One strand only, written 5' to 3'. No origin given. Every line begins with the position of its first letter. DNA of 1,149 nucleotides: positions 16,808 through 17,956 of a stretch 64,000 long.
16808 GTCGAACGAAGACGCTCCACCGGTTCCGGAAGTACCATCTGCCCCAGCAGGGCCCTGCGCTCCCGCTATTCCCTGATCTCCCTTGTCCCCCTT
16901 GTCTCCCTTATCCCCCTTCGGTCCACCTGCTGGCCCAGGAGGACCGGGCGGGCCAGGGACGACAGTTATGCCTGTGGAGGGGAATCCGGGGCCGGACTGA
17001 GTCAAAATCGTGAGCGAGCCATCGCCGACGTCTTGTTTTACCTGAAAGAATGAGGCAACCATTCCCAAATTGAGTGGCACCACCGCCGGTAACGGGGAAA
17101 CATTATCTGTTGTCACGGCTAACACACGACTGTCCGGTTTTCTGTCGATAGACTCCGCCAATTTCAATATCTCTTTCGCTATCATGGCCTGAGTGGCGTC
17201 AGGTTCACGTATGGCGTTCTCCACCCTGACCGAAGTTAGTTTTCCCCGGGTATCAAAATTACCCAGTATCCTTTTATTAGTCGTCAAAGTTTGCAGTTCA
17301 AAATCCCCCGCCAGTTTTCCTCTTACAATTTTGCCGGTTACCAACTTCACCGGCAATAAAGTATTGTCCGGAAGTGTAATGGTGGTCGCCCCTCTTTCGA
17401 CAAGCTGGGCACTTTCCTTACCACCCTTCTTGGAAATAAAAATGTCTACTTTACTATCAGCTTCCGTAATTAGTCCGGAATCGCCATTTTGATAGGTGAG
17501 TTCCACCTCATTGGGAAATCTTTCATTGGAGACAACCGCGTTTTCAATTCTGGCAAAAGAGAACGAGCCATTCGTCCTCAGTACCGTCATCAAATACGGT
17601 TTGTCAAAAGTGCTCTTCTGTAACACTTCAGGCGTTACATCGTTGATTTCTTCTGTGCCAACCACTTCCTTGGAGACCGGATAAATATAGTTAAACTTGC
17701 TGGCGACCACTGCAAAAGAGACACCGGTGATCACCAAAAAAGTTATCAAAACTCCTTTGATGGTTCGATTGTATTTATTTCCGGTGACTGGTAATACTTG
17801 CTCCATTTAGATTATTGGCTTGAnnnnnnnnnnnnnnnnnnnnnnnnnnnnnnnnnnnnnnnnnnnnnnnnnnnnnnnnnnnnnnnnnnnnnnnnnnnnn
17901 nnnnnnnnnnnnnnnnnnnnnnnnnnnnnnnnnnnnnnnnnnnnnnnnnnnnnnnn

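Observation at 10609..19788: Operon for a membrane HTH-Cache regulator, a 2150-aa collagen-like giant surface protein and a LytR_C protein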

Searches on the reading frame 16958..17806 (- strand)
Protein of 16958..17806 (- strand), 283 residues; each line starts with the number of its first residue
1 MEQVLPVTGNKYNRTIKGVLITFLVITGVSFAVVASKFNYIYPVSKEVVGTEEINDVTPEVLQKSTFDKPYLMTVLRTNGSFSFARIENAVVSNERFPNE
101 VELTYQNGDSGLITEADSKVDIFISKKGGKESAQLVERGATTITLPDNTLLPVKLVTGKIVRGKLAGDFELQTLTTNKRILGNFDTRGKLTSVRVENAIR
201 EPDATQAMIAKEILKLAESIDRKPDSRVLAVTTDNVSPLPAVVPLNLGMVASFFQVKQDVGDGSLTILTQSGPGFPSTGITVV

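Call 34: find_homologous_proteins(query=window:16958-17806:-, max_evalue=0.001)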
Query seq(283 aa) (283 aa): 2 proteins with E <= 0.001 among 1368 candidates.
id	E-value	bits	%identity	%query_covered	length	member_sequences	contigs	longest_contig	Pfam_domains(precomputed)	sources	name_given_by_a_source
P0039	3.2e-99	350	61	99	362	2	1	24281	PF01391.24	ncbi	ncbi:MAG: hypothetical protein UW68_C0006G0034, partial [Candidatus Collierbacteria bacterium GW2011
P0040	6.8e-83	296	79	63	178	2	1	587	-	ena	-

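Call 50: search_protein_representatives(protein=window:16958-17806:-)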
Query: 283 residues. Proteins with E-value up to 0.001 (for the whole library): 62; up to 1e-10: 45; up to 1e-30: 13. The best 62 are listed.
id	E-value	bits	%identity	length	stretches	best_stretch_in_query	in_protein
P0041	1.4e-110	385.4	66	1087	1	1-282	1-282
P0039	1.0e-99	349.7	61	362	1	3-282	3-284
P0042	1.5e-66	241.1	52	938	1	49-273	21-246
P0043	3.4e-64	233.3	45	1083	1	2-277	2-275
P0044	1.5e-61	224.7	99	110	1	1-110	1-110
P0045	9.3e-61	222.1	42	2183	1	3-278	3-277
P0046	3.0e-59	217.1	44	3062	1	3-280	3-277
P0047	5.0e-45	170.5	41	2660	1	21-273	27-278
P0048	1.5e-42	162.4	37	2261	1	28-276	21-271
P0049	1.0e-38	149.9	38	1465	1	53-274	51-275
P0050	2.3e-35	138.9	36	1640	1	21-273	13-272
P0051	4.8e-34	134.6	35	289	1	22-237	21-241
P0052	4.7e-31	124.7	35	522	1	47-240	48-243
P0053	1.2e-30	123.4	34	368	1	16-266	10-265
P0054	3.3e-30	122.0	34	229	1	26-229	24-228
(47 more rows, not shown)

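Call 65: predict_structure(alignment_id=A2)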
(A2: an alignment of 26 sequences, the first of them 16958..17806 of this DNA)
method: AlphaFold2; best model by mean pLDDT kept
length: 283 residues; sequences in the alignment: 26
mean_pLDDT: 80.5   pTM: 0.66
mean pLDDT of the five models: 80.5, 79.2, 78.1, 77.9, 75.4
residues with pLDDT >= 90: 150; 70-90: 58; 50-70: 31; < 50: 44
segments of 3 or more residues with pLDDT < 50: 1-6, 224-252, 276-283
pLDDT, mean of each block of 10 residues (from residue 1): 47 76 91 74 58 82 93 94 96 96 95 95 91 95 92 96 96 94 95 94 88 90 51 42 41 71 82 50 38
secondary structure, 60 per line:
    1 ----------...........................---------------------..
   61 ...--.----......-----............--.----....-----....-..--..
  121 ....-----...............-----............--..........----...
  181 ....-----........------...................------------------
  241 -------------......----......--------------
elements in order: H11-37 H59-63 E71-76 E82-93 E101-104 E110-113 E119-124 E130-144 E150-161 E164-173 E178-184 E190-197 H204-222 E254-259 E264-269
